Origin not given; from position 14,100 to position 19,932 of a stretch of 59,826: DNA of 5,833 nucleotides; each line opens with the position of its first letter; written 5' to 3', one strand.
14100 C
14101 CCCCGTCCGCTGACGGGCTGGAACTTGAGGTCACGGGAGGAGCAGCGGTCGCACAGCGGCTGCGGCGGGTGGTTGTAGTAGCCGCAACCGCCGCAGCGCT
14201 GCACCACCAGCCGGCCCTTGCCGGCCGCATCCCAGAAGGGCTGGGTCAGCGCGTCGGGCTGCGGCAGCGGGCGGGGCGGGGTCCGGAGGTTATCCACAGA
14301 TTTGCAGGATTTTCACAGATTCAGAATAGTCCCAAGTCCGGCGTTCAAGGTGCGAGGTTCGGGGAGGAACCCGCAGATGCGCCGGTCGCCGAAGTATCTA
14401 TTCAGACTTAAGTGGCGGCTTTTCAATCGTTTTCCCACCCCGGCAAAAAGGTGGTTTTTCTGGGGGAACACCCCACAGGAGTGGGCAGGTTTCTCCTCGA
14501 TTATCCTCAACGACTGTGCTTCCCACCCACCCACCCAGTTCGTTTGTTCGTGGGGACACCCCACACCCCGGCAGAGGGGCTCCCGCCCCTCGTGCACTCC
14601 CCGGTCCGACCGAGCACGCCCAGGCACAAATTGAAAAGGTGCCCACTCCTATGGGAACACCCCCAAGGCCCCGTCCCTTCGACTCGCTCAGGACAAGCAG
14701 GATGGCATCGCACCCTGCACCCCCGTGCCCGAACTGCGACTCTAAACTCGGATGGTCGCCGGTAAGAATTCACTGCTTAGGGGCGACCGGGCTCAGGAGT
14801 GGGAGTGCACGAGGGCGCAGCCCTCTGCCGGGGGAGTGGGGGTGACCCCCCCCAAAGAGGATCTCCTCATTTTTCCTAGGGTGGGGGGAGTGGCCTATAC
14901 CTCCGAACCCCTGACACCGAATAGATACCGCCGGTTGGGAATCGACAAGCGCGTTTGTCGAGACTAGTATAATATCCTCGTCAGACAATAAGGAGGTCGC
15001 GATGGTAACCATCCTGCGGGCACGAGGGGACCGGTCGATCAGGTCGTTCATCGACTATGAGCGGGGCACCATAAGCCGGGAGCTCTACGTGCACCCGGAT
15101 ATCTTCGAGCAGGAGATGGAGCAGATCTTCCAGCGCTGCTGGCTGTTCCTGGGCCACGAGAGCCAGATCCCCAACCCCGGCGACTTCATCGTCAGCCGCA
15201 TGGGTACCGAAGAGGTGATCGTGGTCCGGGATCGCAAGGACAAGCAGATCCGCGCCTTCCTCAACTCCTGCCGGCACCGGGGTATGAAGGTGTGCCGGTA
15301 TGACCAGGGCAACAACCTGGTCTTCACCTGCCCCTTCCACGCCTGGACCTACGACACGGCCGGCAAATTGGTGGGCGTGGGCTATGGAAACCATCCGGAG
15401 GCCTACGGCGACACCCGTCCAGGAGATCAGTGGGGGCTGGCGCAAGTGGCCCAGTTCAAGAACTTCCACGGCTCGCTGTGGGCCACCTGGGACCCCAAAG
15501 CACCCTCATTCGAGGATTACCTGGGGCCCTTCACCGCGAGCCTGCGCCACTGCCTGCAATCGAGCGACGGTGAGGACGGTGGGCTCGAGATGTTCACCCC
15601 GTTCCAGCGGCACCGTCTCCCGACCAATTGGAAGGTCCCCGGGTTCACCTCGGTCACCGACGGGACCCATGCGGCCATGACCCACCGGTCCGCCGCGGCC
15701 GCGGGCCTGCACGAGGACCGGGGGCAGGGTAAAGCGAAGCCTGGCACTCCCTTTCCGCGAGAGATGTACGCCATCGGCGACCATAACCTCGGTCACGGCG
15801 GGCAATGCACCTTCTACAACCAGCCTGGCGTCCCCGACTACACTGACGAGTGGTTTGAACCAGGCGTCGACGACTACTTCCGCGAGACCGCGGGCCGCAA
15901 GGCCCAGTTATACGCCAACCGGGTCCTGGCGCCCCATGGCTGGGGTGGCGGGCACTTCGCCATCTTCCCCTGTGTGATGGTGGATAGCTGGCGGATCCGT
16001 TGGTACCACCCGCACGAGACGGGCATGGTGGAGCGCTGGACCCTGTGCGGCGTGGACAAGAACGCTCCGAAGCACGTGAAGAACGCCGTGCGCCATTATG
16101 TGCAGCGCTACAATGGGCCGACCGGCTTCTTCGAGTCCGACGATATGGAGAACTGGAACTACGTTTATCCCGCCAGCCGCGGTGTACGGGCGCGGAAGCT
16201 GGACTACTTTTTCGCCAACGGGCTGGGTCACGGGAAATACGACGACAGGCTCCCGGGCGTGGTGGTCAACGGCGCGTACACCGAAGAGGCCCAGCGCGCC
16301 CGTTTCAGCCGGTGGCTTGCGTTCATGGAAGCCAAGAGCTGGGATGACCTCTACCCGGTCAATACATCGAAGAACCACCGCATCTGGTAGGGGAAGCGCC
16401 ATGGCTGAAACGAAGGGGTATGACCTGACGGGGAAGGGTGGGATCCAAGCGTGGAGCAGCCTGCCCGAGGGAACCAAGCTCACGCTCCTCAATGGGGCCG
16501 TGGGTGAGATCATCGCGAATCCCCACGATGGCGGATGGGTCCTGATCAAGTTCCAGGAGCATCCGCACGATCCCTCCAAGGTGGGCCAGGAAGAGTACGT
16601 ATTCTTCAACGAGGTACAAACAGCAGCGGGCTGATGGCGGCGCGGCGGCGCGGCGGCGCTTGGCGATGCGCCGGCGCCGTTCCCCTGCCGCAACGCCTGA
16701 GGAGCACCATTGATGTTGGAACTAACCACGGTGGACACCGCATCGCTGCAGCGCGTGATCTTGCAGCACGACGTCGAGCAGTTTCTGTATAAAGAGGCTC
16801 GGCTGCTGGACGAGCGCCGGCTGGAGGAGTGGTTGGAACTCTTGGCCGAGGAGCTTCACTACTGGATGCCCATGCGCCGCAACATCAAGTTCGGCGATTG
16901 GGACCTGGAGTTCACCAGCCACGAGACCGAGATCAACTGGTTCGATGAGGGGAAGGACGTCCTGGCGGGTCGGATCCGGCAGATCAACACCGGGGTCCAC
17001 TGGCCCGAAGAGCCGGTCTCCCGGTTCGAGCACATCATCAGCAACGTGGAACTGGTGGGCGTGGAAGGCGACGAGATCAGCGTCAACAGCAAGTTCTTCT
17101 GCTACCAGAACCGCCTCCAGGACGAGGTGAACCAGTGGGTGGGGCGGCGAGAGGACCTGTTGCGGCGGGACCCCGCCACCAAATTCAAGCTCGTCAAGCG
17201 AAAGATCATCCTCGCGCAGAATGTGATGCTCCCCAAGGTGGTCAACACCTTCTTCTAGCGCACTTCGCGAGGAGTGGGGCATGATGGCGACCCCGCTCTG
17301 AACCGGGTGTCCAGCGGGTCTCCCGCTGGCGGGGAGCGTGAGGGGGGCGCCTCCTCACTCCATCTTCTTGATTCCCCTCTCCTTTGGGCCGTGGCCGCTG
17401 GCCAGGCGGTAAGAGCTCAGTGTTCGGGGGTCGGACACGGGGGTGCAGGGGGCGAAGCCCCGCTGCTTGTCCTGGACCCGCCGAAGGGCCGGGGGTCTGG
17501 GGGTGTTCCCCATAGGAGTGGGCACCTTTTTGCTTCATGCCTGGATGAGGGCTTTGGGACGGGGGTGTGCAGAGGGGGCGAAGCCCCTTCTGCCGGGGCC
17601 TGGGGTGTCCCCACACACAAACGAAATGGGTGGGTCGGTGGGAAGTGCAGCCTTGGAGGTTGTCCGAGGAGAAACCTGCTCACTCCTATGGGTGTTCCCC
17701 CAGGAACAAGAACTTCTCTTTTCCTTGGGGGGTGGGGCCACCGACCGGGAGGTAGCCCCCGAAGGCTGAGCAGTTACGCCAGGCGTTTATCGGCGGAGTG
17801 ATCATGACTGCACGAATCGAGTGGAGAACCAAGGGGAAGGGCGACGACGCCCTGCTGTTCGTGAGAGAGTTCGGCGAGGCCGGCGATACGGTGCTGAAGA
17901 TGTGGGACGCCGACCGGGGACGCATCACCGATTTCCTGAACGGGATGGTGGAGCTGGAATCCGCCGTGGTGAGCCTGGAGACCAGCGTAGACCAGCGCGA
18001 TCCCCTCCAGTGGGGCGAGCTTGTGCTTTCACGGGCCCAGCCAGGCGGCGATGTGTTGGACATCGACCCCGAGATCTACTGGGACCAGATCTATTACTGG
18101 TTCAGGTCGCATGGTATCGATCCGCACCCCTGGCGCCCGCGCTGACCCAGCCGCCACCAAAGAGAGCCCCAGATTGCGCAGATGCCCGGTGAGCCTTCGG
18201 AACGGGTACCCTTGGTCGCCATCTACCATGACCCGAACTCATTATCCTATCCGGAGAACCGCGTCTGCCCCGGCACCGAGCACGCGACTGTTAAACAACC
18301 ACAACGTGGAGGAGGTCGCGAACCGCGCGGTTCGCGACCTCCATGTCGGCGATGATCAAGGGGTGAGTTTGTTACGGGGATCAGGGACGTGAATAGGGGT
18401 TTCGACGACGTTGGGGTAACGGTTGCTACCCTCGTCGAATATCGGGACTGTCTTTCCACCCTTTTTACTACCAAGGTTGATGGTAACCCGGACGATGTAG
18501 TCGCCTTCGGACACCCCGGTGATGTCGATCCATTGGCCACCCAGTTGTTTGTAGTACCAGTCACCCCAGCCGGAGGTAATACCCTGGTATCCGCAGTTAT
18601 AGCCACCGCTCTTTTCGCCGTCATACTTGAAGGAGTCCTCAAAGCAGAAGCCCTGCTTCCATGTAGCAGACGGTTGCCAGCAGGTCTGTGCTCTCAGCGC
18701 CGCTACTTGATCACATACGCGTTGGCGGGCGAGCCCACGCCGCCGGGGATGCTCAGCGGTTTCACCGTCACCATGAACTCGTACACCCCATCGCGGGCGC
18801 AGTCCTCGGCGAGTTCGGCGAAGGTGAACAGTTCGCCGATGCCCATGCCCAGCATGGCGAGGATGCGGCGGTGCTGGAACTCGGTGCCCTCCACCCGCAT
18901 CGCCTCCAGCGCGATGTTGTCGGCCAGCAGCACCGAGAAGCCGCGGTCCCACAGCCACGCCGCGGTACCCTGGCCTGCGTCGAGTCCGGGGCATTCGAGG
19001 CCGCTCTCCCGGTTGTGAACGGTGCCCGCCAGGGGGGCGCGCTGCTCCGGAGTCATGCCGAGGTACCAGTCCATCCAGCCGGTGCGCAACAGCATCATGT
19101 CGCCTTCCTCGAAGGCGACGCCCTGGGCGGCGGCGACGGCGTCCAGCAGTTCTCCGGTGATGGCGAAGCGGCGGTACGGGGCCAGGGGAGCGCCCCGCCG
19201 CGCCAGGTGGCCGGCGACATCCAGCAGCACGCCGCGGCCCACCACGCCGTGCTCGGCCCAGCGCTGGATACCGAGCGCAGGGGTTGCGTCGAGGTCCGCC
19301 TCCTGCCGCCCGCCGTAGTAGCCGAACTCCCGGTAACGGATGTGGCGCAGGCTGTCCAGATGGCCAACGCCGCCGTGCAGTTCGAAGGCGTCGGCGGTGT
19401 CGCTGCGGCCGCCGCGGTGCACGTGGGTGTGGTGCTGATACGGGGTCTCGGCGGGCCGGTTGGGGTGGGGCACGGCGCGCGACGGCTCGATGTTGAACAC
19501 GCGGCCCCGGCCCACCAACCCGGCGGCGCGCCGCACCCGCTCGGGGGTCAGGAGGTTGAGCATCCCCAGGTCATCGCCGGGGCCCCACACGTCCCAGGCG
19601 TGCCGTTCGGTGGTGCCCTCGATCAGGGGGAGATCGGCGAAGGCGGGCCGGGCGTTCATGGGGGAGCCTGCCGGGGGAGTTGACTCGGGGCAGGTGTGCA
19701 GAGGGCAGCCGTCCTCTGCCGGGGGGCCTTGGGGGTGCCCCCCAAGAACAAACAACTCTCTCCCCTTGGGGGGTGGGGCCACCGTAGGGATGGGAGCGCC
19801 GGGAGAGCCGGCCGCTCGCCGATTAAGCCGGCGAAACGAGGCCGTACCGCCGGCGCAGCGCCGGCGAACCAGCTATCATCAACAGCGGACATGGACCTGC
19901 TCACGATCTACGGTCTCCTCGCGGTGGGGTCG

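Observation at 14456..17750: Ring-hydroxylating dioxygenase operon bracketed by ~290-bp inverted repeats: a transposase-less cassette?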

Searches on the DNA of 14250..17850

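Call 29: search_rna_families(source=window, start=14250, end=17850, threshold=evalue, max_evalue=1)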
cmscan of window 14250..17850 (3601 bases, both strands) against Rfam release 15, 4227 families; matches with E-value up to 1: 0.
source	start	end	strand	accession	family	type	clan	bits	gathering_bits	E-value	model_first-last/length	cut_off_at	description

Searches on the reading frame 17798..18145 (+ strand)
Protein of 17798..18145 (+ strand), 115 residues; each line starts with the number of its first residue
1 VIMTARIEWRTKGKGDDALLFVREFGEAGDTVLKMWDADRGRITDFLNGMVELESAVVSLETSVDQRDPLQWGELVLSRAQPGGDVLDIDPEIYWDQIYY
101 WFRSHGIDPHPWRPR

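Call 10: search_protein_families(library=pfam, proteins=[window:17798-18145:+], max_evalue=0.01)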
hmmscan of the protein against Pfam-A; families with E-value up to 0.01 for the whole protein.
window:17798-18145:+ (115 aa): 1 family
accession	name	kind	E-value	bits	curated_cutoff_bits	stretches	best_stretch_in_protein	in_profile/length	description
PF22959.3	Ig_NUP210_15th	-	0.0072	16.3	27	1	4-48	55-99/102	NUP210 Ig-like domain 15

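Call 61: find_encoding_contigs(protein=window:17804-18145:+, flank=6000, max_places=10)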
Protein window:17804-18145:+ (113 aa): 1 contig read that carries it; 1 place shown.
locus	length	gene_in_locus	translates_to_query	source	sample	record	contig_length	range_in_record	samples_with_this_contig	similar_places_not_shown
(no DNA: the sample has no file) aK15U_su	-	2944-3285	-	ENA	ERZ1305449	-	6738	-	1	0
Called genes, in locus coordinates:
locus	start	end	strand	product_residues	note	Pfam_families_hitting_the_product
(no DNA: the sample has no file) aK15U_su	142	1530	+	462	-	PF00355:Rieske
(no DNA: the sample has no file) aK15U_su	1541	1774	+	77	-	-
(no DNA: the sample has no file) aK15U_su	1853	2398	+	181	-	PF00866:Ring_hydroxyl_B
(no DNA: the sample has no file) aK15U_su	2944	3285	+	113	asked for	-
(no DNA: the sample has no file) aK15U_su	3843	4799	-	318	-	PF04199:Cyclase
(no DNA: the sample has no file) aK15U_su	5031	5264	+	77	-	-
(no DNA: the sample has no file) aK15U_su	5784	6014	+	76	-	-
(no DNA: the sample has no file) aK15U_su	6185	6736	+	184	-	?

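Call 66: search_protein_families(library=ncbifam, proteins=[window:17804-18145:+], max_evalue=0.01)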
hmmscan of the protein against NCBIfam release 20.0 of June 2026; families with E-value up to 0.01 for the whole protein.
window:17804-18145:+ (113 aa): 0 families

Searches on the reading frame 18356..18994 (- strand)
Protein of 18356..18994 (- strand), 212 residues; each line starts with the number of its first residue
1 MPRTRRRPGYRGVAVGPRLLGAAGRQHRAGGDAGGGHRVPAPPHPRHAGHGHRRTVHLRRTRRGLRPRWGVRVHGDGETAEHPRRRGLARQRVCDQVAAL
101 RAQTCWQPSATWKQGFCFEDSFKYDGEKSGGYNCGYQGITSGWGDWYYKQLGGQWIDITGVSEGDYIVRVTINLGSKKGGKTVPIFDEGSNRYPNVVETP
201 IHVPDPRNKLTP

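Call 10: search_protein_families(library=pfam, proteins=[window:18356-18994:-], max_evalue=0.01)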
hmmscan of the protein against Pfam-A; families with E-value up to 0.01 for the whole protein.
window:18356-18994:- (212 aa): 1 family
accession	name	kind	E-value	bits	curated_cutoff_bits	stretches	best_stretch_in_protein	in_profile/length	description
PF01186.22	Lysyl_oxidase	-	1e-11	45.3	20.4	1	112-174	110-174/204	Lysyl oxidase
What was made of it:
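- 18356..18700 (-): 3' remnant of a lysyl-oxidase-like gene (C-terminal ~110 codons, no start codon), truncated at the insert boundary next to the cyclase stop. PF01186 E 1e-11 on the ORF containing it (call 10).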

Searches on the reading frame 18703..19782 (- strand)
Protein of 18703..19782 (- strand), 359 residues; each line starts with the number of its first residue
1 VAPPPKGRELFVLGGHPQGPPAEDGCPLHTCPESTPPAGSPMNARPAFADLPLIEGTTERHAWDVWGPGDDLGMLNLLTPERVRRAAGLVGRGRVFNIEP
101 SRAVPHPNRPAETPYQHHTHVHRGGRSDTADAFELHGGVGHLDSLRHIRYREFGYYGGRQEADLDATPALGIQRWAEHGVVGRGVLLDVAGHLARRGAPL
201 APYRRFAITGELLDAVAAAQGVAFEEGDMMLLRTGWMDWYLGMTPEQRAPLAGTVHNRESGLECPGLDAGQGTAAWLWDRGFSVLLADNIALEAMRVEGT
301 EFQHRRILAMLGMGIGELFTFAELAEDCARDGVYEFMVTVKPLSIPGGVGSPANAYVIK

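Call 39: search_protein_families(library=pfam, proteins=[window:18703-19782:-], max_evalue=0.001)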
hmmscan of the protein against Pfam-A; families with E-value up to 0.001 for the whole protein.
window:18703-19782:- (359 aa): 1 family
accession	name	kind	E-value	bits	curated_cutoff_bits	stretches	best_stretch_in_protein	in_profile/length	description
PF04199.19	Cyclase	-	2.2e-11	44.6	23.1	1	133-293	22-141/142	Putative cyclase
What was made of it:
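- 18703..19659 (-): Putative cyclase gene. In relatives it lies directly upstream of DUF35. PF04199 (call 39).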
